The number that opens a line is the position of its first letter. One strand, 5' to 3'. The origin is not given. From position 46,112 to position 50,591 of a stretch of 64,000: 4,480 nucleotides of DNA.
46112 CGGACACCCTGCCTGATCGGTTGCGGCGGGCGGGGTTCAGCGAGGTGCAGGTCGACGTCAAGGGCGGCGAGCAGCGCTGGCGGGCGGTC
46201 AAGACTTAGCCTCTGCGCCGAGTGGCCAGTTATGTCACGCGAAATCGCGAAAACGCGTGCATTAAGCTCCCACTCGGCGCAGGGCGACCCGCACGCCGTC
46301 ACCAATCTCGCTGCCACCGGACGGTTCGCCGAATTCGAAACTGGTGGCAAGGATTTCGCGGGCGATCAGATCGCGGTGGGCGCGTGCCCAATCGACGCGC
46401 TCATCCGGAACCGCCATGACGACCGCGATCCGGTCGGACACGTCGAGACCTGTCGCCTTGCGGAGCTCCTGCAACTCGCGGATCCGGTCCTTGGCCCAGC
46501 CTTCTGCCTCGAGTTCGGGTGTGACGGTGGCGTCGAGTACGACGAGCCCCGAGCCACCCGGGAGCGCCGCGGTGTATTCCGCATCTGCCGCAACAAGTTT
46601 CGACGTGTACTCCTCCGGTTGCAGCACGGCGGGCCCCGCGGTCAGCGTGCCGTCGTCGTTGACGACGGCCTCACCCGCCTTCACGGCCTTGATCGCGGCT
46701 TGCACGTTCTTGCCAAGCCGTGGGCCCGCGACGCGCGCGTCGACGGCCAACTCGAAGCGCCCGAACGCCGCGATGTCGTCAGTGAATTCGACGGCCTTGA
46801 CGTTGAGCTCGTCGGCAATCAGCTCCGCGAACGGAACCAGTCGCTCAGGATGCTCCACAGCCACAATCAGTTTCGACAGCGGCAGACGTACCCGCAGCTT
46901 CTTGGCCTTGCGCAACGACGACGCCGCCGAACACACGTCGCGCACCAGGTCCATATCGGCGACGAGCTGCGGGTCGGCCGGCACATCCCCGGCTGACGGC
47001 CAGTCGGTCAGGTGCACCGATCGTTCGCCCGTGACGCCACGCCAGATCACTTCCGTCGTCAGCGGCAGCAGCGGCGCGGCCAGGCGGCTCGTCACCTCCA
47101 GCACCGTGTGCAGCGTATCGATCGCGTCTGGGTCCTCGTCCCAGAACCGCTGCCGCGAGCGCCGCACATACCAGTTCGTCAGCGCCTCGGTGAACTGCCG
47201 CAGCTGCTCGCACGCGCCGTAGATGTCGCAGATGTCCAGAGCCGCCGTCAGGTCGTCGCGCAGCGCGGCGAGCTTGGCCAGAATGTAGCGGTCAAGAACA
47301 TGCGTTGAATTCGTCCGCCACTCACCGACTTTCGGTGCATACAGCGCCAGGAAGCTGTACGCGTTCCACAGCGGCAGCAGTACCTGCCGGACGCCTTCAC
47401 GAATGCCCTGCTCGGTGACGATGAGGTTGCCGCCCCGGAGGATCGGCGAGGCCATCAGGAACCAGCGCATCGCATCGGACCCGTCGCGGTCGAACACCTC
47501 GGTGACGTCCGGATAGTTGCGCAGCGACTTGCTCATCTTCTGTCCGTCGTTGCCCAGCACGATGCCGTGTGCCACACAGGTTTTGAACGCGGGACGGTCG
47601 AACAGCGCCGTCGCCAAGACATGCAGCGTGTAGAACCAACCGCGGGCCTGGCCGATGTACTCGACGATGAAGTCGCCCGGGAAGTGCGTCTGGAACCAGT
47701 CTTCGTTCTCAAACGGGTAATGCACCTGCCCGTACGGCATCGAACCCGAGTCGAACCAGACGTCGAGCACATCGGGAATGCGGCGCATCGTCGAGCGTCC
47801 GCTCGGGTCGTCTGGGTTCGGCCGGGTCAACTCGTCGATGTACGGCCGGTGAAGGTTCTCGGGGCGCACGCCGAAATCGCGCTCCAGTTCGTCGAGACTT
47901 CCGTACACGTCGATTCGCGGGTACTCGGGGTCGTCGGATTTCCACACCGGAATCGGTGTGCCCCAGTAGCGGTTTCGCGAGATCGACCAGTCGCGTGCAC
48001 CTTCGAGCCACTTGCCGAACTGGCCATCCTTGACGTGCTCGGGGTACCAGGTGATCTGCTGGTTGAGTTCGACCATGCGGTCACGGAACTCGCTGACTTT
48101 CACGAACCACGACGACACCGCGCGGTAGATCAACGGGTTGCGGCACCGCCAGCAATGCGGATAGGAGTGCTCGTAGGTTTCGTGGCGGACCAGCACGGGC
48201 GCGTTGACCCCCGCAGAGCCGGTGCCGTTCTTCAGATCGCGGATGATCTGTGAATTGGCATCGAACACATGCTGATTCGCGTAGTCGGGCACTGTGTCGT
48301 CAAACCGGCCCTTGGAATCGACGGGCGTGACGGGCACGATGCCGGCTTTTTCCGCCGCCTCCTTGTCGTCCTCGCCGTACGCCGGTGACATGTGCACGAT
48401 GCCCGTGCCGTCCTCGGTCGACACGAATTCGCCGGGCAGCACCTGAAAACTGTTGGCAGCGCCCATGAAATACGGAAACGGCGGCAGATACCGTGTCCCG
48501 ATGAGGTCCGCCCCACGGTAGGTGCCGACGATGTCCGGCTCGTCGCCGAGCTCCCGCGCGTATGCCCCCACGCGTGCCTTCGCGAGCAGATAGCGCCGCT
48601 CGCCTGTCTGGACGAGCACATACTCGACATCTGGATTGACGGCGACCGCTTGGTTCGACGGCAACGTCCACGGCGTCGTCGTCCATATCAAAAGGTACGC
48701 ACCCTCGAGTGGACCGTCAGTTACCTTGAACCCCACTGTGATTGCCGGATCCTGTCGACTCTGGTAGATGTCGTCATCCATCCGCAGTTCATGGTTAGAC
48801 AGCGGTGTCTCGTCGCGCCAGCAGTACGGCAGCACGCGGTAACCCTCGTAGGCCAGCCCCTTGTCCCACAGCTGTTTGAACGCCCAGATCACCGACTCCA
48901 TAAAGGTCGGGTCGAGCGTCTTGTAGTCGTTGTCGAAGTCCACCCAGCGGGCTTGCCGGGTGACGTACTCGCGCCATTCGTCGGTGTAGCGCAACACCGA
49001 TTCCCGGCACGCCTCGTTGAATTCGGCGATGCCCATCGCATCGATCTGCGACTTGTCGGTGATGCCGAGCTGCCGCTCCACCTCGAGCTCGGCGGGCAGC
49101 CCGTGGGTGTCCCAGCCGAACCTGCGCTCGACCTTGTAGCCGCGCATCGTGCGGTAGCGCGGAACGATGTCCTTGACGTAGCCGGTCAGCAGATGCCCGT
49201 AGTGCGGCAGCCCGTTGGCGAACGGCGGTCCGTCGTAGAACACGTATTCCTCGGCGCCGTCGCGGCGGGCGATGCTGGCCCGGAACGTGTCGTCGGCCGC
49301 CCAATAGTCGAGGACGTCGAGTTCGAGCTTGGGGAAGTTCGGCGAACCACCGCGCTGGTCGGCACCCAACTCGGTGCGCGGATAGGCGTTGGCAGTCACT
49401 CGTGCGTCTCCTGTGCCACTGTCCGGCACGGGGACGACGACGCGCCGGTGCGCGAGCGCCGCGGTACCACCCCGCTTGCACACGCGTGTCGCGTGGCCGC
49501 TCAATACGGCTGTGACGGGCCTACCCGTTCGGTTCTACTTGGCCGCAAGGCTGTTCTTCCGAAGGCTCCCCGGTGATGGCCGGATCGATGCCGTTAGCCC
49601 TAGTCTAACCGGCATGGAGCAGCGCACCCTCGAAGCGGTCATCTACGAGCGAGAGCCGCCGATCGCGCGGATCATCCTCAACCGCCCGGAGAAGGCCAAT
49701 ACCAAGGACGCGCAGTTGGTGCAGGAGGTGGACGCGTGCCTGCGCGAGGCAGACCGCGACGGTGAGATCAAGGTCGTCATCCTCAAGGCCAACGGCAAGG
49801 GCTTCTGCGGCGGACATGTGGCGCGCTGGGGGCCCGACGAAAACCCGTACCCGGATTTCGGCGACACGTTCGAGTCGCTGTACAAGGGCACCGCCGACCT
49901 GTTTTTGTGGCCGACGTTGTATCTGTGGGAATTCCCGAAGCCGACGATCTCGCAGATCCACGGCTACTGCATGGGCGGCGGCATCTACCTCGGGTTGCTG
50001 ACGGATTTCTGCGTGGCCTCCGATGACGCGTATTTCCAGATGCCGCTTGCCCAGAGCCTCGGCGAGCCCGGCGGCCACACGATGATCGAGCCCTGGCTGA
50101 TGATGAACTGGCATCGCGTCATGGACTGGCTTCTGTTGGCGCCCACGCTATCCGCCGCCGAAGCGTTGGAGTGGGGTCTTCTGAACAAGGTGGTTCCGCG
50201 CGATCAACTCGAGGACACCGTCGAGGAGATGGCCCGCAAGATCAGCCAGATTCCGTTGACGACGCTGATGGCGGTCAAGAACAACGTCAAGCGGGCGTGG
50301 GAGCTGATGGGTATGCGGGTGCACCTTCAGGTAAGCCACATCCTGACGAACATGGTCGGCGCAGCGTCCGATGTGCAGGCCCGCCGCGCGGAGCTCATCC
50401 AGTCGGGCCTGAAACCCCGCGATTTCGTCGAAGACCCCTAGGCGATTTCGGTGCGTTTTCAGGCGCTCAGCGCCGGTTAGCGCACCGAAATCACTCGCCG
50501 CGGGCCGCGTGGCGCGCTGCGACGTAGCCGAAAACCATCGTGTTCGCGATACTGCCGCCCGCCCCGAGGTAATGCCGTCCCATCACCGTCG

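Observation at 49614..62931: Uncharacterised 13-gene steroid/terpenoid-type catabolic cluster next to ileS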

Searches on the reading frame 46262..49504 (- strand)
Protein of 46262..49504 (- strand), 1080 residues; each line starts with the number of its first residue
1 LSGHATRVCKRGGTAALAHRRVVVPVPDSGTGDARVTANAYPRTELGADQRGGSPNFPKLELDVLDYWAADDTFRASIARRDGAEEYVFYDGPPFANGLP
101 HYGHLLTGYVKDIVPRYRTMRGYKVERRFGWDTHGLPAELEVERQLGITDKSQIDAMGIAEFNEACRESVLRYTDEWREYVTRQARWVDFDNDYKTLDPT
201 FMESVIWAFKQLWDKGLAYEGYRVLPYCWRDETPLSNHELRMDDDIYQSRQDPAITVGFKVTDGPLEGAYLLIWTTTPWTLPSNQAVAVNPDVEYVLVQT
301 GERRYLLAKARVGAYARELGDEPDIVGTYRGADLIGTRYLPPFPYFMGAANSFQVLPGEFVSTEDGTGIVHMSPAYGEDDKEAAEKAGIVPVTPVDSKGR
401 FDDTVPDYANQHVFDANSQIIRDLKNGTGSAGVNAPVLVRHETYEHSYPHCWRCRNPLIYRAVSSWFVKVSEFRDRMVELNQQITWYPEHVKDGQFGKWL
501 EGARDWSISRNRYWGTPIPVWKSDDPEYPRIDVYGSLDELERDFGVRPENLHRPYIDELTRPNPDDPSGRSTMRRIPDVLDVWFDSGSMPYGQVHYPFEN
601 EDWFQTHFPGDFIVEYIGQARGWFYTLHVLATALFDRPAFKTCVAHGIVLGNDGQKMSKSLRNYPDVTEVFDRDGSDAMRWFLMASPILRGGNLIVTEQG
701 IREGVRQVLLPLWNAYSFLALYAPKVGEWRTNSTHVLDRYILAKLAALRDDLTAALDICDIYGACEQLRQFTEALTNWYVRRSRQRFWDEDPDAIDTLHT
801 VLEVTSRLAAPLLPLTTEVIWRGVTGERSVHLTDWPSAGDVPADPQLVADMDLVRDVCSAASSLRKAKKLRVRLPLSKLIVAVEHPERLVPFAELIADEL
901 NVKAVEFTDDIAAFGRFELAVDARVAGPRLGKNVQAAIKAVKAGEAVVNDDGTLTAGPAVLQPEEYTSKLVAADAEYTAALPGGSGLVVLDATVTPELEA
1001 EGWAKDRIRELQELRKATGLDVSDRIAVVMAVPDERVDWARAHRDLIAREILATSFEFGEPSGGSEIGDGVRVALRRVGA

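Call 5: search_protein_families(library=pfam, proteins=[window:46262-49504:-], max_evalue=0.001)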
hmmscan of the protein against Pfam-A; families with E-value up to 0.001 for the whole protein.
window:46262-49504:- (1080 aa): 5 families
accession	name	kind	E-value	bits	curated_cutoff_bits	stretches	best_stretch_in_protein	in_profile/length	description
PF00133.28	tRNA-synt_1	-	4.2e-129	431.4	22.7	1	64-690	2-409/414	tRNA synthetases class I (I, L, M and V)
PF08264.19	Anticodon_1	-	1.5e-24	87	25.1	1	738-878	1-146/148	Anticodon-binding domain of tRNA ligase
PF19302.4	DUF5915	-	2.9e-24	86.1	27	1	894-1065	2-179/195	Domain of unknown function (DUF5915)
PF09334.17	tRNA-synt_1g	-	3.4e-19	69.3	20.1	2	94-238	8-133/391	tRNA synthetases class I (M)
PF01406.26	tRNA-synt_1e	-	0.00038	20.4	27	0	632-685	230-282/301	tRNA synthetases class I (C) catalytic domain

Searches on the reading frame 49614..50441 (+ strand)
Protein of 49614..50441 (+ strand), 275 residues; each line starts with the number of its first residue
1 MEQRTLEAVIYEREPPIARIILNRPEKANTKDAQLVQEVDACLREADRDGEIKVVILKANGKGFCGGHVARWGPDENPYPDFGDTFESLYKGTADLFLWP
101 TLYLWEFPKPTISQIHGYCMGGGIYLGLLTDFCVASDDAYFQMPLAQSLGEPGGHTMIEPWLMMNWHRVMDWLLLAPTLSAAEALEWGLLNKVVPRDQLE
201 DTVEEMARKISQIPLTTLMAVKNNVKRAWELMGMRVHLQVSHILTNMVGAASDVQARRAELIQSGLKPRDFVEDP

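Call 4: search_protein_families(library=pfam, proteins=[window:49614-50441:+], max_evalue=0.001)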
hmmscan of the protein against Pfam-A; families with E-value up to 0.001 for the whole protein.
window:49614-50441:+ (275 aa): 2 families
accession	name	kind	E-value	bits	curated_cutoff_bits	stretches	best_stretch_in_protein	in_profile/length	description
PF00378.25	ECH_1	-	6.3e-32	111.3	27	1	15-235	4-215/251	Enoyl-CoA hydratase/isomerase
PF16113.10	ECH_2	-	2.4e-18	67.2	27.2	1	18-209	2-187/335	Enoyl-CoA hydratase/isomerase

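Call 6: search_protein_families(library=ncbifam, proteins=[window:49614-50441:+], max_evalue=0.00001)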
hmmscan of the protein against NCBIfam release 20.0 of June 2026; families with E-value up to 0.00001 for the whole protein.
window:49614-50441:+ (275 aa): 67 families (the best 25 are shown)
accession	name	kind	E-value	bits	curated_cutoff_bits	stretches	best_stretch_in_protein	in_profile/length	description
NF006140.0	PRK08290.1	subfamily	1.7e-52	178.4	280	1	4-249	5-261/292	enoyl-CoA hydratase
NF006128.0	PRK08272.1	subfamily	5.1e-41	140.9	257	2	103-260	127-281/308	crotonase/enoyl-CoA hydratase family protein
NF009125.0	PRK12478.1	equivalog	4.5e-34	117.9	347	1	3-252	3-255/304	crotonase/enoyl-CoA hydratase family protein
NF004796.0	PRK06144.1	subfamily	1.5e-29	103.3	272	1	5-228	6-223/262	enoyl-CoA hydratase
NF004857.0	PRK06210.1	equivalog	6.3e-29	101.2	341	1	4-213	5-216/275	enoyl-CoA hydratase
TIGR02280.1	PaaB1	equivalog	8.7e-29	100.8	345.15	1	11-229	3-214/256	2-(1,2-epoxy-1,2-dihydrophenyl)acetyl-CoA isomerase PaaG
NF051848.1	EnCoAHydtEchA19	equivalog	3.1e-27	95.7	400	1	12-232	5-219/258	enoyl-CoA hydratase EchA19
NF006008.0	PRK08139.1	equivalog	1e-26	94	313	1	7-231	11-226/266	enoyl-CoA hydratase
NF042430.2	EnCoAhydt_DpgD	equivalog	1.1e-26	93.9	400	1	11-230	1-217/258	enoyl-CoA-hydratase DpgD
NF004517.0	PRK05862.1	equivalog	1.7e-26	93.3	396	1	6-231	3-217/257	enoyl-CoA hydratase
NF006588.0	PRK09120.1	equivalog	1.9e-26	92.9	276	1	4-231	5-227/276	p-hydroxycinnamoyl CoA hydratase/lyase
NF004781.0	PRK06127.1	subfamily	9.6e-26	91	291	1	7-227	11-225/269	enoyl-CoA hydratase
NF005126.0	PRK06563.1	subfamily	1.1e-25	90.5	261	1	4-230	4-222/263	crotonase/enoyl-CoA hydratase family protein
NF004840.0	PRK06190.1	equivalog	3.5e-25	89.1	253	1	7-265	4-255/260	enoyl-CoA hydratase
NF004795.0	PRK06143.1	subfamily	8.6e-25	87.7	283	1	106-241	100-233/260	enoyl-CoA hydratase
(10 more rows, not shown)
